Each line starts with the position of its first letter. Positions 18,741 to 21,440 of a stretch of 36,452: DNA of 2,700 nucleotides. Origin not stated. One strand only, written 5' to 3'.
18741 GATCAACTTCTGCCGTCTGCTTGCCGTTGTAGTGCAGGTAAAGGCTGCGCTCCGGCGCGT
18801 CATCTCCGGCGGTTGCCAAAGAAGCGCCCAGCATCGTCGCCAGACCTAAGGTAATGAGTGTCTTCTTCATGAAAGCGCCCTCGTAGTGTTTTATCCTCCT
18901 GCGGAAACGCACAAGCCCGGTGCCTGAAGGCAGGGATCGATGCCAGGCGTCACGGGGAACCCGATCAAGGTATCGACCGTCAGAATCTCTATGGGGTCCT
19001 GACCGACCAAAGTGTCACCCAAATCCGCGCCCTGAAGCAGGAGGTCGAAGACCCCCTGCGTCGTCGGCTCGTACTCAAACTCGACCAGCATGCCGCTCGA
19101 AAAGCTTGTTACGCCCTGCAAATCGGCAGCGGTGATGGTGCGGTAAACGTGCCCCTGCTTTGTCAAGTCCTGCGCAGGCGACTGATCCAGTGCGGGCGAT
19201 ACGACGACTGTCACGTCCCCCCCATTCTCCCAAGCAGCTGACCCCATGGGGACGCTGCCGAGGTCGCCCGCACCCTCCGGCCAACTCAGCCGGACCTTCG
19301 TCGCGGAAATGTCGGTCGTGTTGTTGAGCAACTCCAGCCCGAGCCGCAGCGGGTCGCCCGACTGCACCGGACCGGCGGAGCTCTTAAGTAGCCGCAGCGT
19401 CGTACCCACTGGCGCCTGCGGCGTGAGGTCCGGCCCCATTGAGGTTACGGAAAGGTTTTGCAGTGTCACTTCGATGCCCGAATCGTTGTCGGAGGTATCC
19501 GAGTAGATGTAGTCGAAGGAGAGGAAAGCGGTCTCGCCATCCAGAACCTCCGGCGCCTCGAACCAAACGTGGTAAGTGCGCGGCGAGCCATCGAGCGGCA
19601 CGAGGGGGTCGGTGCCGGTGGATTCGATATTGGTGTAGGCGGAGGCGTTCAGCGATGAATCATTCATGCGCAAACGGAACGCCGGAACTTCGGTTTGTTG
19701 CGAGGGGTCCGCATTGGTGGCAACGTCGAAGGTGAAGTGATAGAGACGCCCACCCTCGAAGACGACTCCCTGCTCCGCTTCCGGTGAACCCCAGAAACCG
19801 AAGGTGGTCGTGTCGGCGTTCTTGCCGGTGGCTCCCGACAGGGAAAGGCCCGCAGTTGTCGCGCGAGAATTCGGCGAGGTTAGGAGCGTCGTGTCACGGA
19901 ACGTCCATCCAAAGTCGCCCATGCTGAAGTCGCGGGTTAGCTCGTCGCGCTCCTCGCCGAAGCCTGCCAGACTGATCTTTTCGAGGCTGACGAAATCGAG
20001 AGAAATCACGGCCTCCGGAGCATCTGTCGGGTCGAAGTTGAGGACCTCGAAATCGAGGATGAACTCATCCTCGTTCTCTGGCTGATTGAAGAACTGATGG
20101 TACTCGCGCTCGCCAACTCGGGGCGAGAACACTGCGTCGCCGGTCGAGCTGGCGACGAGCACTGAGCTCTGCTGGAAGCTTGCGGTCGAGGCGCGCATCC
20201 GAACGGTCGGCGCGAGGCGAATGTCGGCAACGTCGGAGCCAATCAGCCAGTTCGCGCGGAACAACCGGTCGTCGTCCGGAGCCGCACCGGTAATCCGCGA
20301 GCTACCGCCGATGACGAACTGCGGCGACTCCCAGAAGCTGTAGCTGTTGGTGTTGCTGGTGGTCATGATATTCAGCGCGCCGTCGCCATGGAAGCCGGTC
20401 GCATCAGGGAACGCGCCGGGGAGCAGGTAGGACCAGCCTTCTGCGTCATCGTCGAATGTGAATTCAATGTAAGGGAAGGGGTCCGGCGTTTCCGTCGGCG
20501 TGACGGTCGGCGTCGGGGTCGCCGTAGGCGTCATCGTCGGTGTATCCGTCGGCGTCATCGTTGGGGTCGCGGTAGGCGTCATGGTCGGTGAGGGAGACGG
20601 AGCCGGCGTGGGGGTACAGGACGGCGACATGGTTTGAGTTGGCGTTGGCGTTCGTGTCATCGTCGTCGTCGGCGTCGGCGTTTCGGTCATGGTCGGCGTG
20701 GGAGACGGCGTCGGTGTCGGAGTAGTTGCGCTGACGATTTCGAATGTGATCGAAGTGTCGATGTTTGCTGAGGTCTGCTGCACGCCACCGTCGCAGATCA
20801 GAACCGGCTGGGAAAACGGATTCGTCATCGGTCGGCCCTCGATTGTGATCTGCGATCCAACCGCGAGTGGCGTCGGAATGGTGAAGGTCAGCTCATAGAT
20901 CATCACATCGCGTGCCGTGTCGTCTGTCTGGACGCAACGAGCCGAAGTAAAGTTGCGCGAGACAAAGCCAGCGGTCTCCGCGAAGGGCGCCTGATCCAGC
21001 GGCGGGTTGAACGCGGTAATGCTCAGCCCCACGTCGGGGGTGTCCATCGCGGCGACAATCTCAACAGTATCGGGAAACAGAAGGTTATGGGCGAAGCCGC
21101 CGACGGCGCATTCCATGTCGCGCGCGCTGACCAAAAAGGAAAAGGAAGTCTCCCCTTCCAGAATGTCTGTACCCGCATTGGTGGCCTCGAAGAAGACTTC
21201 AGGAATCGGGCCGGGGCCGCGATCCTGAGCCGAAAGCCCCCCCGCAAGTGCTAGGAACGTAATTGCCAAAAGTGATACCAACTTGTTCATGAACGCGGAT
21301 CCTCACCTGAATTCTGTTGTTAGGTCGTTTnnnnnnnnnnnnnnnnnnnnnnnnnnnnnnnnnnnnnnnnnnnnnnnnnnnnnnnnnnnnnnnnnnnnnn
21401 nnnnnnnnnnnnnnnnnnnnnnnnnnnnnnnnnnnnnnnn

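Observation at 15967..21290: Second exported-protein cluster: shared cohesin-like module, a dockerin-like tail and an FG-GAP propeller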

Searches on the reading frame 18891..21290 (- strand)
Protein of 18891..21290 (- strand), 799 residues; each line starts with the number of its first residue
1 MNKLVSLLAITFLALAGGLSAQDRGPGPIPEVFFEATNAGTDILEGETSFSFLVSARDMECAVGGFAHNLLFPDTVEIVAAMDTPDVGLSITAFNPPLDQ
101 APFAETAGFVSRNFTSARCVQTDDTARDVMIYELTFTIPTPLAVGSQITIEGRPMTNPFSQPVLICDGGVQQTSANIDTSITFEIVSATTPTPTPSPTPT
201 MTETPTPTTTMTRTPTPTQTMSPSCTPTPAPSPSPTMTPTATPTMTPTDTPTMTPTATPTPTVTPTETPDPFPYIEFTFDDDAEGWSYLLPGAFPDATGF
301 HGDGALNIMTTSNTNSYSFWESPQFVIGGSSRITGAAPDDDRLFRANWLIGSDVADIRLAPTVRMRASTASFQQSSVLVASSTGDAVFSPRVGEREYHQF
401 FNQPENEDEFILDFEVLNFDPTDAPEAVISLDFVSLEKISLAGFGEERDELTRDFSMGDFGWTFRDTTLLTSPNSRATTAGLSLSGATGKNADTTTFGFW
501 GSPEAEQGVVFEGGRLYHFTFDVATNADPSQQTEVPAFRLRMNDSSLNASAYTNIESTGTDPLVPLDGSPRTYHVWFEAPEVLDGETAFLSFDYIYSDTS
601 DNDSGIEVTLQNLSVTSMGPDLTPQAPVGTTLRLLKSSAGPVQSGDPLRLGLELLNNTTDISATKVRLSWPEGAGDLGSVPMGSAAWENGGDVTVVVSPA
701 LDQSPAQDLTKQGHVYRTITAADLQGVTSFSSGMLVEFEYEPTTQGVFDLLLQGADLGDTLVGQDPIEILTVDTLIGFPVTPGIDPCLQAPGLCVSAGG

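Call 3: search_protein_families(library=pfam, proteins=[window:18891-21290:-], max_evalue=1)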
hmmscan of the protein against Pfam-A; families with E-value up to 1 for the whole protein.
window:18891-21290:- (799 aa): 0 families

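Call 4: search_protein_families(library=ncbifam, proteins=[window:18891-21290:-], max_evalue=1)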
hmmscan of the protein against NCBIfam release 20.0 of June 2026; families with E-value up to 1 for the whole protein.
window:18891-21290:- (799 aa): 0 families

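Call 7: search_solved_structures(query=window:18891-21290:-, max_evalue=10)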
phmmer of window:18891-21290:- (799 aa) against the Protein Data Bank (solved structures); distinct sequences matched with E-value up to 10: 15.
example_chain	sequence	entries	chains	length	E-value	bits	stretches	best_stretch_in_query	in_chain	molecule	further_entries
8zvk_A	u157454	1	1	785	2.5e-14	55.8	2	191-258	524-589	AaBgIC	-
9m8m_H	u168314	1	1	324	0.02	16.4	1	184-241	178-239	Photosynthetic reaction center subunit H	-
8ek1_P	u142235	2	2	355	0.044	15.3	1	191-275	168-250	Circumsporozoite protein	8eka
9ygf_G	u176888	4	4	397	0.053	15.1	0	195-275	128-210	Circumsporozoite protein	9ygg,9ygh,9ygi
7v05_X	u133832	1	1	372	0.063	14.8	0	212-273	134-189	Circumsporozoite protein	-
28js_J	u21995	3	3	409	0.26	12.8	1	182-387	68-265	Lysine-specific demethylase RAD23B | UV excision repair protein RAD23 homolog B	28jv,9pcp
8ebs_I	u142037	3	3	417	0.28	12.7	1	182-387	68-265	UV excision repair protein RAD23 homolog B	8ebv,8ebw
9cca_G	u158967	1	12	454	0.59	11.6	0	226-261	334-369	Circumsporozoite protein,Pyridoxal 5'-phosphate synthase subunit PDX2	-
6mb3_E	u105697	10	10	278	0.61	11.6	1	192-269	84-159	Plasmodium falciparum recombinant shortened CSP | circumsporozoite protein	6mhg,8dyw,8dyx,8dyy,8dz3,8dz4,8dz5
8eh5_G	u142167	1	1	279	0.62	11.5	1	192-269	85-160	Circumsporozoite protein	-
9cca_A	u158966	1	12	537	0.73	11.3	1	220-261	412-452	Circumsporozoite protein,Pyridoxal 5'-phosphate synthase subunit Pdx1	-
5bmq_A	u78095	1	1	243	1.5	10.2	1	180-210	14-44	ErfK/YbiS/YcfS/YnhG family protein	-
4l3a_A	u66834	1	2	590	2.4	9.6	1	188-232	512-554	Internalin K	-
3ghp_A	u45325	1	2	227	3.2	9.2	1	217-259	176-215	Cellulosomal scaffoldin adaptor protein B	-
9i05_Xh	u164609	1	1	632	5.9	8.3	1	123-244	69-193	RAP domain-containing protein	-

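Call 9: find_homologous_proteins(query=window:18891-21290:-)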
Query window:18891-21290:- (799 aa): 812 proteins with E <= 0.001 among 8000 candidates; the best 120 are listed.
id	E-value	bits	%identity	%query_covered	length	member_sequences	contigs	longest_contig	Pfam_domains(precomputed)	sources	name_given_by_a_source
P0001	0.0e+0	1784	100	100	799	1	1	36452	-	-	-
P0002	3.5e-60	222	37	53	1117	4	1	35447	PF18998.7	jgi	-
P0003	1.9e-58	217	32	43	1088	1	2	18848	PF01839.30,PF13517.13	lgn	-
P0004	3.5e-58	216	31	45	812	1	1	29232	-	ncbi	-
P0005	8.9e-58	214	-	-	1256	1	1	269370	PF01839.30,PF13517.13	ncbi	-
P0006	3.3e-48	183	29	46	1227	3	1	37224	PF01839.30,PF14312.13,PF13517.13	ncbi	-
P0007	5.1e-40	156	30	52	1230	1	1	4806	PF02638.22,PF25275.2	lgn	-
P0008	1.7e-34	138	26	43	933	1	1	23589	PF20009.5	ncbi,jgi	-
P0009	7.4e-33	132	23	21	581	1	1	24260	-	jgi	-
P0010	1.5e-23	101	33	25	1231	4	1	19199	PF24827.2,PF08126.17,PF00246.30,PF13620.13,PF01364.25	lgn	-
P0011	2.1e-23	101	-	-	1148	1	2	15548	-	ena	-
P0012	1.6e-21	95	60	3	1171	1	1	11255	PF17164.11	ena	-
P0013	1.6e-21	95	-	-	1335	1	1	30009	-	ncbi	-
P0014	2.1e-21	94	-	-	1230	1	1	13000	PF03382.21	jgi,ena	jgi:surface protein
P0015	3.0e-21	94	28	36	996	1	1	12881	-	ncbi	ncbi:MAG: hypothetical protein Kow0059_22910 [Candidatus Sumerlaeia bacterium]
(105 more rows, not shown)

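Call 42: find_encoding_contigs(protein=P0002, flank=8000, max_places=2)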
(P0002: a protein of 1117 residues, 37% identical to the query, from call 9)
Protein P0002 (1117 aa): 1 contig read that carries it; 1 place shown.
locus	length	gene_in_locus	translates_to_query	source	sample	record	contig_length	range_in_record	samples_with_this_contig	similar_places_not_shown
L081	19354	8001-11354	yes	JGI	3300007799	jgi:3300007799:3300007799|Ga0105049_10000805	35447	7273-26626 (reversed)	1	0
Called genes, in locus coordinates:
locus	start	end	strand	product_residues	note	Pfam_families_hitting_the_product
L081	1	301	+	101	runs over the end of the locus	PF00420:Oxidored_q2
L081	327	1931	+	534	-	PF00361:Proton_antipo_M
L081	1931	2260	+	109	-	-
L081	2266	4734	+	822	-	PF00662:Proton_antipo_N, PF00361:Proton_antipo_M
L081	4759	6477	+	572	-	PF00361:Proton_antipo_M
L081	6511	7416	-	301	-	PF01025:GrpE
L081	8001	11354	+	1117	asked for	PF18998:Flg_new_2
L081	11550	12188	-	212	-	PF02627:CMD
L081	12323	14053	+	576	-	PF13641:Glyco_tranf_2_3, PF00535:Glycos_transf_2, PF10111:Glyco_tranf_2_2 (faint), PF13632:Glyco_trans_2_3, PF02709:Glyco_transf_7C (faint), PF13641:Glyco_tranf_2_3, PF00535:Glycos_transf_2, PF13632:Glyco_trans_2_3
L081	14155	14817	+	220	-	-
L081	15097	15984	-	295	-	-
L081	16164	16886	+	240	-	PF00535:Glycos_transf_2, PF13641:Glyco_tranf_2_3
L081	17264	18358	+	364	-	PF00483:NTP_transferase, PF22640:ManC_GMP_beta-helix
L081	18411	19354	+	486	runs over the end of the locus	PF01943:Polysacc_synt, PF13440:Polysacc_synt_3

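Call 57: predict_structure(alignment_id=A3)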
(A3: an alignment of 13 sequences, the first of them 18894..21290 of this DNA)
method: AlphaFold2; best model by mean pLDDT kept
length: 799 residues; sequences in the alignment: 13
mean_pLDDT: 62.3   pTM: 0.52
mean pLDDT of the five models: 62.3, 60.3, 60.2, 59.4, 57.5
residues with pLDDT >= 90: 240; 70-90: 90; 50-70: 132; < 50: 337
segments of 3 or more residues with pLDDT < 50: 1-47, 57-76, 85-89, 91-109, 111-130, 154-178, 186-257, 264-270, 333-338, 623-632, 655-664, 679-712, 724-730, 751-799
pLDDT, mean of each block of 10 residues (from residue 1): 27 23 33 42 43 50 28 45 50 36 37 43 41 56 64 43 25 34 48 31 30 29 33 33 33 44 47 83 96 86 96 91 82 47 89 93 95 94 82 92 82 94 94 92 88 95 90 95 89 88 80 94 97 96 91 93 92 94 90 92 94 94 45 53 61 51 53 52 27 25 35 53 47 56 56 39 31 30 43 40
secondary structure, 60 per line:
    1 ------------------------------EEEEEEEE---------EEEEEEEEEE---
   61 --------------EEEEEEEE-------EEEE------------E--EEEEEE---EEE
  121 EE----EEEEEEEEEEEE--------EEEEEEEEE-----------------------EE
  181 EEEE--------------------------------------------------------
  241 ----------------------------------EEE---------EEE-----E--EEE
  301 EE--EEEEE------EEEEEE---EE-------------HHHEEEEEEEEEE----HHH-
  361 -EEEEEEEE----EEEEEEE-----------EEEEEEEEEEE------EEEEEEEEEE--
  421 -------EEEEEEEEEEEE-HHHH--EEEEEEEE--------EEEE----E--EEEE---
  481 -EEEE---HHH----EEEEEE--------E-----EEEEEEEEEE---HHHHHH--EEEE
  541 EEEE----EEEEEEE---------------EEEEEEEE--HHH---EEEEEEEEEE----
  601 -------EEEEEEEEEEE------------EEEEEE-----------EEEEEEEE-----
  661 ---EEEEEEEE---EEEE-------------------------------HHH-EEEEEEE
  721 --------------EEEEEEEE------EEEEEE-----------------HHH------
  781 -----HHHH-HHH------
elements in order (helices of 4 or more, strands of 3 or more residues): E31-38 E48-57 E75-82 E90-93 E109-114 E118-122 E127-138 E147-155 E179-184 E275-277 E287-289 E298-302 E305-309 E316-321 E343-352 E362-369 E374-380 E392-402 E409-418 E428-439 H441-444 E447-454 E463-466 E474-477 E482-485 E496-501 E516-525 H529-534 E537-544 E549-555 E571-578 E587-596 E608-618 E631-636 E648-655 E664-671 E675-678 E714-720 E735-742 E749-754 H786-789

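Call 59: fold_search(model_id=the predicted structure, library=pdb)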
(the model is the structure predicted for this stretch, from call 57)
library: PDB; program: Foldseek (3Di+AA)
matches with E <= 10: 1674; with E <= 0.001: 61
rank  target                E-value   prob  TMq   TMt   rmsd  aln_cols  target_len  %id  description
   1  5b4x_C                3.6e-09  1.00  0.12  0.13  35.9       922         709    9  Crystal structure of the ApoER2 ectodomain in complex with the Reelin R56 fragment (released 2017-04-26)
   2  7kwb_A                1.3e-08  1.00  0.16  0.28  24.6       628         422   10  Surface glycan-binding protein B from Bacteroides thetaiotaomicron (released 2021-02-17)
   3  5b4x_A                4.6e-08  1.00  0.14  0.16  24.0       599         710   10  Crystal structure of the ApoER2 ectodomain in complex with the Reelin R56 fragment (released 2017-04-26)
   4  7lyu_B                9.6e-08  1.00  0.13  0.23  14.5       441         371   10  Reelin repeat 8 (released 2022-06-15)
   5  7uae_A                1.9e-06  1.00  0.12  0.16  21.8       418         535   12  Human meprin alpha (active state) (released 2022-11-02)
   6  7uab_E                2.6e-06  0.99  0.11  0.16  21.4       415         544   12  Human pro-meprin alpha (zymogen state) (released 2022-11-02)
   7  7uac_H                2.9e-06  1.00  0.14  0.20  17.9       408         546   10  Human pro-meprin alpha (zymogen state) (released 2022-11-02)
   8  7uab_H                5.6e-06  0.99  0.12  0.16  21.3       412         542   12  Human pro-meprin alpha (zymogen state) (released 2022-11-02)
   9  2dck                  1.1e-05  0.99  0.11  0.23  20.3       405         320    9  A tetragonal-lattice structure of alkaliphilic XynJ from Bacillus sp. 41M-1 (released 2007-03-20)
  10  9euf_8                1.2e-05  1.00  0.14  0.17  32.3       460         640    8  Cryo-EM structure of Staphylococcus aureus bacteriophage phi812 baseplate in the pre-contraction state - complete (released 2025-04-09)
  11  5y92_A                2.0e-05  0.99  0.12  0.22  19.5       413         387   10  Crystal structure of ANXUR2 extracellular domain from Arabidopsis thaliana (released 2018-02-28)
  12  2x11_A                2.2e-05  0.94  0.13  0.20  50.6       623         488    8  Crystal structure of the complete EphA2 ectodomain in complex with ephrin A5 receptor binding domain (released 2010-03-16)
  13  6fih_A                2.6e-05  0.99  0.12  0.23  19.7       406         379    8  Crystal structure of the ANX2 ectodomain from Arabidopsis thaliana (released 2018-07-11)
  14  6a5c                  2.6e-05  0.97  0.12  0.21  19.7       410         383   10  Crystal structure of plant Receptor-like Kinase ANX2 (released 2019-06-26)
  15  6b9t_A                3.2e-05  0.41  0.07  0.11  20.5       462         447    6  Crystal structure of MPnS with substrate 2-hydroxyethylphosphonate (2-HEP) and Fe(II) bound (released 2017-12-20)
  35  4qpw_A                4.8e-04  1.00  0.14  0.66   5.3       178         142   12  BiXyn10A CBM1 with Xylohexaose Bound (released 2014-08-13)
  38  2zey_A                6.2e-04  1.00  0.13  0.61   5.5       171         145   12  Family 16 carbohydrate binding module (released 2008-03-04)
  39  1k42_MODEL_1_A        6.2e-04  1.00  0.14  0.55   8.3       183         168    9  The Solution Structure of the CBM4-2 Carbohydrate Binding Module from a Thermostable Rhodothermus marinus Xyla (released 2002-05-29)
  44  1gny_A                6.9e-04  1.00  0.16  0.67   4.6       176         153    8  xylan-binding module CBM15 (released 2001-11-29)
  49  2y6j                  8.0e-04  1.00  0.15  0.61   7.4       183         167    8  X-2 engineered mutated CBM4-2 Carbohydrate Binding Module from a Thermostable Rhodothermus marinus Xylanase (released 2012-03-07)
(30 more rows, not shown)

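Call 74: list_cluster_members(proteins=[P0002, P0003, P0004, P0005, P0006, P0007, P0008, P0009, P0010, P0124])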
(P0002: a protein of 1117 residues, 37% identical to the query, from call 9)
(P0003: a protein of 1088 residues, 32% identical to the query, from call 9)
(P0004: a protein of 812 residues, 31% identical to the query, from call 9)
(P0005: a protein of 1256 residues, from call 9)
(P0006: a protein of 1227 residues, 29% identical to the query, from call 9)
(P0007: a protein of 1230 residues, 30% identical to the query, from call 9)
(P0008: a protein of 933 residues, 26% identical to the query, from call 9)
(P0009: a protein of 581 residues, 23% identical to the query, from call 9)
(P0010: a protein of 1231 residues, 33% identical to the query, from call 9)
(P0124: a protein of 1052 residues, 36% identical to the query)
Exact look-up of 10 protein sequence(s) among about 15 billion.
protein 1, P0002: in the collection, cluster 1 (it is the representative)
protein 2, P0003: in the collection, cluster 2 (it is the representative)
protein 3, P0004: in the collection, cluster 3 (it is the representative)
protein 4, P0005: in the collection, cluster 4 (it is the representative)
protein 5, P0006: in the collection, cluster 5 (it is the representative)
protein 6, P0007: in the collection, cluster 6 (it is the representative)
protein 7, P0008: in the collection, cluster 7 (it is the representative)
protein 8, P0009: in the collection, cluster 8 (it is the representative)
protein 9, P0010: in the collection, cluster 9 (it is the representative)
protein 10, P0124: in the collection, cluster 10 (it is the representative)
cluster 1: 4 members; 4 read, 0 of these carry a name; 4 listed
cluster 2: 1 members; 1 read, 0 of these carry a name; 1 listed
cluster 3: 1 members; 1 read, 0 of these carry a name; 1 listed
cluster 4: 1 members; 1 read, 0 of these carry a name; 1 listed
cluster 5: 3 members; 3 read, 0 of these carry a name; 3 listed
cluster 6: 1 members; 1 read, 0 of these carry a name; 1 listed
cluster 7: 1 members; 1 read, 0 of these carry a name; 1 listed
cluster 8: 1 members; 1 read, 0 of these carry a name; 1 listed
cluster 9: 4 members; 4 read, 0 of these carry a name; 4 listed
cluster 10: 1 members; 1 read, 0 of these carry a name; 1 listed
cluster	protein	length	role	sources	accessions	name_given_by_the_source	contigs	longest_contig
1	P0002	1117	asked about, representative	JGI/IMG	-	-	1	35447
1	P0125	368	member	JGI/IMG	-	-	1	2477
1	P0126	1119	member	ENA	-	-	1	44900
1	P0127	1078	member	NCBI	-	-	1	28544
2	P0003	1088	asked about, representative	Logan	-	-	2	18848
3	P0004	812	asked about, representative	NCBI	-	-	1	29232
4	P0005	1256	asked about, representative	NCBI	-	-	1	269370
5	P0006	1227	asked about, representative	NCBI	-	-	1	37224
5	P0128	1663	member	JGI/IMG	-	-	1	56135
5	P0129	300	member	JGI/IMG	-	-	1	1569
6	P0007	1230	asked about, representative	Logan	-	-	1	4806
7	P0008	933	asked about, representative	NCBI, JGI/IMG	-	-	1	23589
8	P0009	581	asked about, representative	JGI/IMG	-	-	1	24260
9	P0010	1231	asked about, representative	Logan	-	-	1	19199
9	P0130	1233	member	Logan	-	-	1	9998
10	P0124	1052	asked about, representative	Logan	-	-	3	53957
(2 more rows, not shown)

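Call 75: find_encoding_contigs(protein=P0005, flank=8000, max_places=1)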
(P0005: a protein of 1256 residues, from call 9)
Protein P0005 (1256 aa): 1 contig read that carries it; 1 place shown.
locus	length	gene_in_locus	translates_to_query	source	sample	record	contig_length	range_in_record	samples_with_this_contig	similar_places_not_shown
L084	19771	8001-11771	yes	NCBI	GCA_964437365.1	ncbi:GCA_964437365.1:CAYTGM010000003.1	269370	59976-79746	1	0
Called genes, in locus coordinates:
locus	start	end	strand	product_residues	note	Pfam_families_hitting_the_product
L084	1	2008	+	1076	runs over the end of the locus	PF00704:Glyco_hydro_18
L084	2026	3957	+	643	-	PF02518:HATPase_c (weak), PF13589:HATPase_c_3, PF01119:DNA_mis_repair, PF08676:MutL_C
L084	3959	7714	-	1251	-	PF17957:Big_7 (faint), PF07705:CARDB (faint)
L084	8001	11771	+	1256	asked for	PF13517:FG-GAP_3 (faint), PF01839:FG-GAP (weak)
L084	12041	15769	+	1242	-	-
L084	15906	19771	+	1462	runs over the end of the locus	-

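Call 76: find_encoding_contigs(protein=P0003, flank=8000, max_places=1)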
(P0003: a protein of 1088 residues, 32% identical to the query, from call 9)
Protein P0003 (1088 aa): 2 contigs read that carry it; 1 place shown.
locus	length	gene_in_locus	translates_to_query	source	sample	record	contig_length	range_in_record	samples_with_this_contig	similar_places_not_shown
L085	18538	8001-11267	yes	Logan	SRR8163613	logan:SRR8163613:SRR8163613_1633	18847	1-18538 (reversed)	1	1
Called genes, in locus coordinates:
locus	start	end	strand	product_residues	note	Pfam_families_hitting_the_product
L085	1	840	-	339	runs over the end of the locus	PF00493:MCM (faint), PF20030:bpMoxR, PF00004:AAA (weak), PF07726:AAA_3, PF07728:AAA_5, PF17863:AAA_lid_2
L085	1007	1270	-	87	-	PF15731:MqsA_antitoxin (weak)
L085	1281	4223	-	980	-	PF00092:VWA (faint), PF13768:VWA_3 (faint), PF07090:GATase1_like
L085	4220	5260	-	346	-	PF17170:DUF5128 (faint), PF01436:NHL (faint), PF13449:Phytase-like (faint), PF24684:Vgb_lyase (weak), PF18975:DUF5711 (faint), PF08450:SGL (weak)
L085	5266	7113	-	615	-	-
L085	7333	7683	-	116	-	PF02482:Ribosomal_S30AE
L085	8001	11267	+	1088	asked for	PF13517:FG-GAP_3 (faint), PF01839:FG-GAP (faint)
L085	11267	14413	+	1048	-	PF03710:GlnE, PF03445:DUF294 (faint), PF08335:GlnD_UR_UTase, PF03710:GlnE, PF08335:GlnD_UR_UTase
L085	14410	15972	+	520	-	-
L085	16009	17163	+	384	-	PF01966:HD, PF13286:HD_assoc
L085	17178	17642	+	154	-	-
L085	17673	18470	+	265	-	PF01061:ABC2_membrane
